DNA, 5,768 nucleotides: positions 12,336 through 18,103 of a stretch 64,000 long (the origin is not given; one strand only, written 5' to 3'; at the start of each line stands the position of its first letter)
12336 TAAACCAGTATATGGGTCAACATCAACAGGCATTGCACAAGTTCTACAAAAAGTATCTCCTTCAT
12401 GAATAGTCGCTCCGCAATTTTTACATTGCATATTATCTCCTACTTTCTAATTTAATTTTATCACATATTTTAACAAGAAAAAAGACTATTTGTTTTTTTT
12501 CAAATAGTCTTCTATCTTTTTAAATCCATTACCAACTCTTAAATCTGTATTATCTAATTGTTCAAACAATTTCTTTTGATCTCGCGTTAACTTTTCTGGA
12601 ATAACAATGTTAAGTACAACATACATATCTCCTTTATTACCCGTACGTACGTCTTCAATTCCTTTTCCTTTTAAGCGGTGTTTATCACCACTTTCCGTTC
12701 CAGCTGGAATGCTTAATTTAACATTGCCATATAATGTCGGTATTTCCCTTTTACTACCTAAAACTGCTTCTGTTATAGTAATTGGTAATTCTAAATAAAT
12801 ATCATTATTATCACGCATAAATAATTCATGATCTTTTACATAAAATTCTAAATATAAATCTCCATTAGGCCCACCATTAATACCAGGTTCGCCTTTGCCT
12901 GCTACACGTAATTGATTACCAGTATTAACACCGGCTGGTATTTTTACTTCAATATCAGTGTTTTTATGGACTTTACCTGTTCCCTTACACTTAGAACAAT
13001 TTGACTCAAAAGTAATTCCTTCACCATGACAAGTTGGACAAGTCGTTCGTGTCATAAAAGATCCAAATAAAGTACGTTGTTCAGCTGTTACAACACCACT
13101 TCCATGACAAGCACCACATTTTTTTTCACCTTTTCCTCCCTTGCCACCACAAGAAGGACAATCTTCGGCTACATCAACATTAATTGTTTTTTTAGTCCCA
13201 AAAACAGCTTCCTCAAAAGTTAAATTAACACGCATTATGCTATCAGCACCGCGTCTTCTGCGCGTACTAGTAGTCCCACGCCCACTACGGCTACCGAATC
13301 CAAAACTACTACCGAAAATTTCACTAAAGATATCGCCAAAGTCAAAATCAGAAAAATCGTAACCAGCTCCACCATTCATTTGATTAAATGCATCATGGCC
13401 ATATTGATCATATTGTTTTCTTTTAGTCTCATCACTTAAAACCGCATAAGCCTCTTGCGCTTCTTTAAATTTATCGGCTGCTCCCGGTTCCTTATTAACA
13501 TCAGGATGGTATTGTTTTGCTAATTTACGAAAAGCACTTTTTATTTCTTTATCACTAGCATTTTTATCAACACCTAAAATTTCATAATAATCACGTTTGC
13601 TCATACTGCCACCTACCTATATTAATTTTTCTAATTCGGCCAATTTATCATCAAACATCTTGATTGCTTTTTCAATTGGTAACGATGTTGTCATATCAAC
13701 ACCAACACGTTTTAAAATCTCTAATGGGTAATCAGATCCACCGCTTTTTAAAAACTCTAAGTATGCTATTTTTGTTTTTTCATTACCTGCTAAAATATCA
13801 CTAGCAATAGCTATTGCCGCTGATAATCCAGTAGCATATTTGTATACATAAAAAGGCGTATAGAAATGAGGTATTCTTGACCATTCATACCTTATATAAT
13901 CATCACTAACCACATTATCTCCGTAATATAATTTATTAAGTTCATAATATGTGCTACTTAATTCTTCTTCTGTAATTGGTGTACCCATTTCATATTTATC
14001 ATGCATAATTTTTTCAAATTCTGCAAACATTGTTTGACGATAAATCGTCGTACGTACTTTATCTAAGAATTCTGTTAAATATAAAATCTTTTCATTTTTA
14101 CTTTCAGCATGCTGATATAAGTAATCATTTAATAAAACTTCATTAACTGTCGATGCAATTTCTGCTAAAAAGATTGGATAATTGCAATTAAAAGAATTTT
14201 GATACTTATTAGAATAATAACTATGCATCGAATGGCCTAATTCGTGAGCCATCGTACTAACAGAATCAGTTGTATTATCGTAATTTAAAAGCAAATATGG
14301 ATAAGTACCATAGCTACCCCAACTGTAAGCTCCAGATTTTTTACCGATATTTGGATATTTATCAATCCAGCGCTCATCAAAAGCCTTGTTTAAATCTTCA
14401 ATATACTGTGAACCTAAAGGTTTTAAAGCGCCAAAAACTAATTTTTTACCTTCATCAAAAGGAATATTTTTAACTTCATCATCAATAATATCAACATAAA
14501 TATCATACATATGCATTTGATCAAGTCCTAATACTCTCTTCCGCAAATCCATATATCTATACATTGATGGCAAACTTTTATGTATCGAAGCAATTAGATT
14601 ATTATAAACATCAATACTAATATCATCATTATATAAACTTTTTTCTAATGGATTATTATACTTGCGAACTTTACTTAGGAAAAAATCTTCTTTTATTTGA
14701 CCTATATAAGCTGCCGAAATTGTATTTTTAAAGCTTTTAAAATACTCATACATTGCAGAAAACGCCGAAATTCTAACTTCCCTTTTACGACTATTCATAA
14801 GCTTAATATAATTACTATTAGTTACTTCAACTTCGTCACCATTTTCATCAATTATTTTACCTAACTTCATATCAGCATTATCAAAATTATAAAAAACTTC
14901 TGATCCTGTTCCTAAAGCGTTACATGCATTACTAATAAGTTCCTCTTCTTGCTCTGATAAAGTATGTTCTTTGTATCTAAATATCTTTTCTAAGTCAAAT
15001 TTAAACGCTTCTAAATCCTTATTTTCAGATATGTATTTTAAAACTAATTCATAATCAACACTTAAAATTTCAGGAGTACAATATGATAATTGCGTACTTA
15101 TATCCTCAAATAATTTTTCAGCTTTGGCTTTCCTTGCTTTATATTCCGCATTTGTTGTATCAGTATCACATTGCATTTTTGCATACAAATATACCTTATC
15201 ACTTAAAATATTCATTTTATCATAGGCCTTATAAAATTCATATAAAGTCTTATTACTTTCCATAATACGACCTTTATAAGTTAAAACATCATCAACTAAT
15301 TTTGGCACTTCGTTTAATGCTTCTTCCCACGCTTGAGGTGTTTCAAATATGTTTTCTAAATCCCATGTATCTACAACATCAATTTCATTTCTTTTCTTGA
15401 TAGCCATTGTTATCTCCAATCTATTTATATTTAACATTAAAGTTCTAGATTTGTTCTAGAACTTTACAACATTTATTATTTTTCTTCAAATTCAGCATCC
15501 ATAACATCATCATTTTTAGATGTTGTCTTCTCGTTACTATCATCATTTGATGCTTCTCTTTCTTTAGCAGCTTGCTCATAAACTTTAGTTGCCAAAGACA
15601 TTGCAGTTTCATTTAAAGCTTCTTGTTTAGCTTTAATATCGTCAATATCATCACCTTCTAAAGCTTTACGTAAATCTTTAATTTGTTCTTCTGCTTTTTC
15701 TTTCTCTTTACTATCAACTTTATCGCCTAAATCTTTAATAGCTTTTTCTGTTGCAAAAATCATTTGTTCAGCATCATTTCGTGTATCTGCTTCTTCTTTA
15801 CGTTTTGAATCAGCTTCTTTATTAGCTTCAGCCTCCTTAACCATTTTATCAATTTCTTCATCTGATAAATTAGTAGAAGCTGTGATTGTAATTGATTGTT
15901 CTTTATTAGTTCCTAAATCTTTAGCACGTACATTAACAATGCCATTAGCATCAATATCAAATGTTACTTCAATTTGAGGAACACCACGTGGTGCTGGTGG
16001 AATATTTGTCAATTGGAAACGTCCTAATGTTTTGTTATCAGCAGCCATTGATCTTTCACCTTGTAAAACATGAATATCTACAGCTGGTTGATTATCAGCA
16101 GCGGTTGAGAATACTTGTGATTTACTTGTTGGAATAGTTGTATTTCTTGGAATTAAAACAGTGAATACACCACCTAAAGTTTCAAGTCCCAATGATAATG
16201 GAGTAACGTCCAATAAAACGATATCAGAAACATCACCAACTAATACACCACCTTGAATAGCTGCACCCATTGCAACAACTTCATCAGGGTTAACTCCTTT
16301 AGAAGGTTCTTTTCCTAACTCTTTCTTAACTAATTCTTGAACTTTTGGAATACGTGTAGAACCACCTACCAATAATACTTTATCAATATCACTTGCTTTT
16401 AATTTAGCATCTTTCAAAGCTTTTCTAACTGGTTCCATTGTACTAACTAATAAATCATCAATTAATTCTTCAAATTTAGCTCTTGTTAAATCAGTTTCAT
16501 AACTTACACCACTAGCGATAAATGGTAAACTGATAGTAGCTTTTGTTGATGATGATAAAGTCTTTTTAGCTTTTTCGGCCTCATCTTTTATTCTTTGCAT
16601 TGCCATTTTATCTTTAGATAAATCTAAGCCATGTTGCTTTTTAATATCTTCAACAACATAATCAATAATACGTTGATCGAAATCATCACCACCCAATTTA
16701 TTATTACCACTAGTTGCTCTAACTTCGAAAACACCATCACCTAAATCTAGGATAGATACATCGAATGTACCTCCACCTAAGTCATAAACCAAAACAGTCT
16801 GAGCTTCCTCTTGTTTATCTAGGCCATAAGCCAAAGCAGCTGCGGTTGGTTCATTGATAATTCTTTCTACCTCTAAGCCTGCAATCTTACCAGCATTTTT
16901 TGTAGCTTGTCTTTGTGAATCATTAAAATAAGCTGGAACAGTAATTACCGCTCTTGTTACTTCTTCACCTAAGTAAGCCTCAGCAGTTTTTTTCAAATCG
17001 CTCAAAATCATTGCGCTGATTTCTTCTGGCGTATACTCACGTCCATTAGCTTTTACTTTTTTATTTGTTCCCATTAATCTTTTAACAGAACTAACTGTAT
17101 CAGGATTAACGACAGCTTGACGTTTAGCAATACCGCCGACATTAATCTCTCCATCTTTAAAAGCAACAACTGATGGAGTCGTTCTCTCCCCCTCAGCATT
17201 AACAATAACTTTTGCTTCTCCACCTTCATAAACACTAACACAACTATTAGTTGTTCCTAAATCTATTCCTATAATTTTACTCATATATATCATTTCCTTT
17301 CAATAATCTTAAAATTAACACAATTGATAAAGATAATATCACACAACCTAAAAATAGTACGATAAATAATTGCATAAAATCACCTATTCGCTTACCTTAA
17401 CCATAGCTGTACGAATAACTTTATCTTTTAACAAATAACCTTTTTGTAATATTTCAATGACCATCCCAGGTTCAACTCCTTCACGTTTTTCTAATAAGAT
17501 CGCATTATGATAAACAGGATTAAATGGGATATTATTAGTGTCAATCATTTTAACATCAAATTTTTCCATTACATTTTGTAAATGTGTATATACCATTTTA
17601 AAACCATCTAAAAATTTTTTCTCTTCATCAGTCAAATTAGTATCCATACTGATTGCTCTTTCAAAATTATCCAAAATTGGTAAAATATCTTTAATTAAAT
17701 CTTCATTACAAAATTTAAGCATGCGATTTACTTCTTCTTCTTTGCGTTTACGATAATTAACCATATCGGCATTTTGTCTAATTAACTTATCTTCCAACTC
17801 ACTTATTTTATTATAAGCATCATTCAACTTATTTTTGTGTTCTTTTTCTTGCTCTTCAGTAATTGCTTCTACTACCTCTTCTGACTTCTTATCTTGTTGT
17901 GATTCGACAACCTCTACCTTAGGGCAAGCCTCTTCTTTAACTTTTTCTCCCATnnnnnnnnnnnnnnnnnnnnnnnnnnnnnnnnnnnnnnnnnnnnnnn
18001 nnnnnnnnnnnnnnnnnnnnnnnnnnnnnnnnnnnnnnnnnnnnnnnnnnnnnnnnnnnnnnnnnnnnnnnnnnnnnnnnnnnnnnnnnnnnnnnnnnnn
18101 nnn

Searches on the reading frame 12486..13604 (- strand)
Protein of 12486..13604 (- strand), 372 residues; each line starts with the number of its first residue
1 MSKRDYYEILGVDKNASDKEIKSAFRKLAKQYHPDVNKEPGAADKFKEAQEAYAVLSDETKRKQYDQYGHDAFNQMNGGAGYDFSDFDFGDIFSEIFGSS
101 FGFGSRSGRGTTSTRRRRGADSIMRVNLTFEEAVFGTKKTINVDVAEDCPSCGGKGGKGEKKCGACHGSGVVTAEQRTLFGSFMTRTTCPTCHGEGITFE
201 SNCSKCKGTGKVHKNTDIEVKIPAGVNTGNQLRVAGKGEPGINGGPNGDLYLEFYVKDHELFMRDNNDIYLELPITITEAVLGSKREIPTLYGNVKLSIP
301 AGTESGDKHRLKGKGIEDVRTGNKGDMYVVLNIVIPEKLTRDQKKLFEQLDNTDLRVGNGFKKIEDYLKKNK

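Call 97: search_protein_families(library=pfam, proteins=[window:12486-13604:-], max_evalue=0.001)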
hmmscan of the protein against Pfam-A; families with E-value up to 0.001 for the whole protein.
window:12486-13604:- (372 aa): 3 families
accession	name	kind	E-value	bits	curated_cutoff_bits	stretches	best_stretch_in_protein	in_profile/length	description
PF01556.23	DnaJ_C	-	2.3e-49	167.8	26.6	1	124-336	3-152/152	DnaJ C terminal domain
PF00226.36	DnaJ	-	2.6e-27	95.2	27.8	1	5-66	1-63/63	DnaJ domain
PF00684.25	DnaJ_CXXCXGXG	-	1.6e-13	51.1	32.7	1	149-210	1-65/65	DnaJ central domain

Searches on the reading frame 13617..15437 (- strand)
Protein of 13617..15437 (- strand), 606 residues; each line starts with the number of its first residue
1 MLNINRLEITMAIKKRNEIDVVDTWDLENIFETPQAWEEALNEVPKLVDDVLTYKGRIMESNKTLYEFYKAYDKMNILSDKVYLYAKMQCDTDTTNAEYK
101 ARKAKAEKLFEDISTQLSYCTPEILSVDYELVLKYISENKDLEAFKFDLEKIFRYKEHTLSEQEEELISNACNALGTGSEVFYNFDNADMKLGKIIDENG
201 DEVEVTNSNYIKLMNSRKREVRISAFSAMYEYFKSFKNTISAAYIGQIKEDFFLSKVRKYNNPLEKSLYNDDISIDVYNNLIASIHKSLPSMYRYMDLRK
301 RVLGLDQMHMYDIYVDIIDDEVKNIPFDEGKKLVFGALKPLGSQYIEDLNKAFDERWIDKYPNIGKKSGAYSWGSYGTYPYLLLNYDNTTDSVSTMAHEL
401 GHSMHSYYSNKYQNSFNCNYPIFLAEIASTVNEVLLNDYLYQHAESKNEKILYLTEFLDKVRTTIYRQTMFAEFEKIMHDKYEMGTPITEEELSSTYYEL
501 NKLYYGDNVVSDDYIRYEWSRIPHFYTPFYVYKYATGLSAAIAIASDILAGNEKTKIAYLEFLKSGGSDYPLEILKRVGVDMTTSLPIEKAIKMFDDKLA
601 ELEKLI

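Call 6: search_protein_families(library=ncbifam, proteins=[window:13617-15437:-], max_evalue=0.1)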
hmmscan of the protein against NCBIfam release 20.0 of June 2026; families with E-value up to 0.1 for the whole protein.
window:13617-15437:- (606 aa): 4 families
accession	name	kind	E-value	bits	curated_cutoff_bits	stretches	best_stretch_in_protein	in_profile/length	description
TIGR00181.1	pepF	equivalog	2e-186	621.4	490.55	1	16-605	1-591/591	oligoendopeptidase F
TIGR02290.1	M3_fam_3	subfamily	2.1e-99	334.1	561.7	1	24-605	1-587/587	M3 family oligoendopeptidase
TIGR02289.1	M3_not_pepF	subfamily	4.9e-18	65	442.35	1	205-586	144-531/549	M3 family oligoendopeptidase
NF045613.1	PA1571_fam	equivalog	0.068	13.3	35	0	187-207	17-37/52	PA1571 family protein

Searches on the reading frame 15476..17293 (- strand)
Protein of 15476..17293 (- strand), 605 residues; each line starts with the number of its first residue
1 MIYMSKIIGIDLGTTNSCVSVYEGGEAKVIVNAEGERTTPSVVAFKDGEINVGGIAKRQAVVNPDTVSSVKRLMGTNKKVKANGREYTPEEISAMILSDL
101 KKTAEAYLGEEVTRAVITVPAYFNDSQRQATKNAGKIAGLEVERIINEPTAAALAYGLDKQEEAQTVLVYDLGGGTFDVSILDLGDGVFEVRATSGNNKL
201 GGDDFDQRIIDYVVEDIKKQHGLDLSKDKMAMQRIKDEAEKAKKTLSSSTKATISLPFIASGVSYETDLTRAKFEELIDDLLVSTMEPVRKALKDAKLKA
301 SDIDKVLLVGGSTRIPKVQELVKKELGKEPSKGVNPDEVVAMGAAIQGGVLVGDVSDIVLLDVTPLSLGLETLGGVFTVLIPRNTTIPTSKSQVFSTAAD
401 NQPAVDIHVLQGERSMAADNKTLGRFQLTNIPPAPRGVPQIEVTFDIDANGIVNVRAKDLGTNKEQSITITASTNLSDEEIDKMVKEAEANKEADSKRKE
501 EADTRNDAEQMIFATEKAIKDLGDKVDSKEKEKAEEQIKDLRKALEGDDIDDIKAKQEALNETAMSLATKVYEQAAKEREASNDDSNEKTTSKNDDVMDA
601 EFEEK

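Call 6: search_protein_families(library=ncbifam, proteins=[window:15476-17293:-], max_evalue=0.1)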
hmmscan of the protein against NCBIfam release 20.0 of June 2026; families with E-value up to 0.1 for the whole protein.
window:15476-17293:- (605 aa): 15 families
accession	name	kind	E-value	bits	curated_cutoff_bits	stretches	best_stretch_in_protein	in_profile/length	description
NF001413.0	PRK00290.1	equivalog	1.3e-284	945.4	648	1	4-604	1-620/625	molecular chaperone DnaK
TIGR02350.1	prok_dnaK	equivalog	1.1e-273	909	822.55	1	6-572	1-595/596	molecular chaperone DnaK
NF009947.0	PRK13411.1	equivalog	9.2e-242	803.8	1002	2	79-593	100-621/662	molecular chaperone DnaK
NF009946.0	PRK13410.1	equivalog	3.1e-225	749.4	1019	2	82-599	105-630/669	molecular chaperone DnaK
TIGR01991.1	HscA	equivalog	5.4e-179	596.5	708.55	2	80-578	98-591/600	Fe-S protein assembly chaperone HscA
NF003520.0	PRK05183.1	subfamily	4.6e-178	593.5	620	1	7-577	21-610/621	Fe-S protein assembly chaperone HscA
NF002399.0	PRK01433.1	equivalog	4.2e-122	408.7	743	1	7-562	21-568/595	Fe-S protein assembly chaperone HscA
NF010539.0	PRK13927.1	subfamily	6.6e-26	91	293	1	4-345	5-323/339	rod shape-determining protein MreB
NF008673.0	PRK11678.1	equivalog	8.6e-23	80.9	331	2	90-187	127-231/450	molecular chaperone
TIGR00904.1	mreB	subfamily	3.6e-21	75.6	365.75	1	5-344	2-322/334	MreB/Mrl family cell shape determining protein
NF010540.1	PRK13929.1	exception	1.6e-20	73.5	515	1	3-345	2-321/334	rod-share determining protein MreBH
TIGR02529.1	EutJ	subfamily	1.1e-16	61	152.1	2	95-199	44-142/239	ethanolamine utilization protein EutJ family protein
NF011660.0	PRK15080.1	equivalog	1.9e-16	60.1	182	2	95-194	77-170/277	ethanolamine utilization protein EutJ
NF053558.1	BeeR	equivalog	1.6e-10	40.5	530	1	7-329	2-311/349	BeeR family actin-like protein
NF007009.0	PRK09472.1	equivalog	0.0023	17.1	409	1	122-197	163-237/420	cell division protein FtsA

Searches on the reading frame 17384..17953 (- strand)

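Call 6: search_protein_families(library=ncbifam, proteins=[window:17384-17953:-], max_evalue=0.1)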
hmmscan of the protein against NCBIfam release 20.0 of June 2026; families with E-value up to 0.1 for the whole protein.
window:17384-17953:- (189 aa): 30 families (the best 25 are shown)
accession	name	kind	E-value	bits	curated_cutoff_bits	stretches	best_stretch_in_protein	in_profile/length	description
NF010738.0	PRK14140.1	equivalog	4.4e-42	144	137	1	10-188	12-190/191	nucleotide exchange factor GrpE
NF010748.0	PRK14150.1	equivalog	5.1e-38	130.5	152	1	12-189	16-196/198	nucleotide exchange factor GrpE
NF010743.0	PRK14145.1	equivalog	5.7e-34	117.8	186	1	15-188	31-199/200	nucleotide exchange factor GrpE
NF010755.0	PRK14158.1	equivalog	1.7e-33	115.8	200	1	14-188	20-193/198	nucleotide exchange factor GrpE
NF010749.0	PRK14151.1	equivalog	2.2e-32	112.2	231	1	18-188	5-174/188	nucleotide exchange factor GrpE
NF010757.0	PRK14160.1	equivalog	3.3e-32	111.5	184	1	10-188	36-210/211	nucleotide exchange factor GrpE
NF010759.0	PRK14162.1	equivalog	5.2e-31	107.9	176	1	17-188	20-193/194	nucleotide exchange factor GrpE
NF010741.0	PRK14143.1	equivalog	9e-31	107.2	184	1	12-188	46-225/258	nucleotide exchange factor GrpE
NF010737.0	PRK14139.1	equivalog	2.2e-30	106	164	1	11-188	12-185/188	nucleotide exchange factor GrpE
NF010747.0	PRK14149.1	equivalog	2.8e-29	102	176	1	7-187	10-187/191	nucleotide exchange factor GrpE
NF010750.0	PRK14153.1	equivalog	5e-28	98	194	1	6-188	4-186/194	nucleotide exchange factor GrpE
NF007655.0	PRK10325.1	equivalog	1e-26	94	348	1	13-188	22-193/197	nucleotide exchange factor GrpE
NF010742.0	PRK14144.1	equivalog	2.4e-26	92.8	215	1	3-188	14-197/199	nucleotide exchange factor GrpE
NF010753.0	PRK14156.1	equivalog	3.7e-26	92.1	172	1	11-188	9-179/180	nucleotide exchange factor GrpE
NF010745.0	PRK14147.1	equivalog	4.9e-26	91.6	184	1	23-188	9-169/172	nucleotide exchange factor GrpE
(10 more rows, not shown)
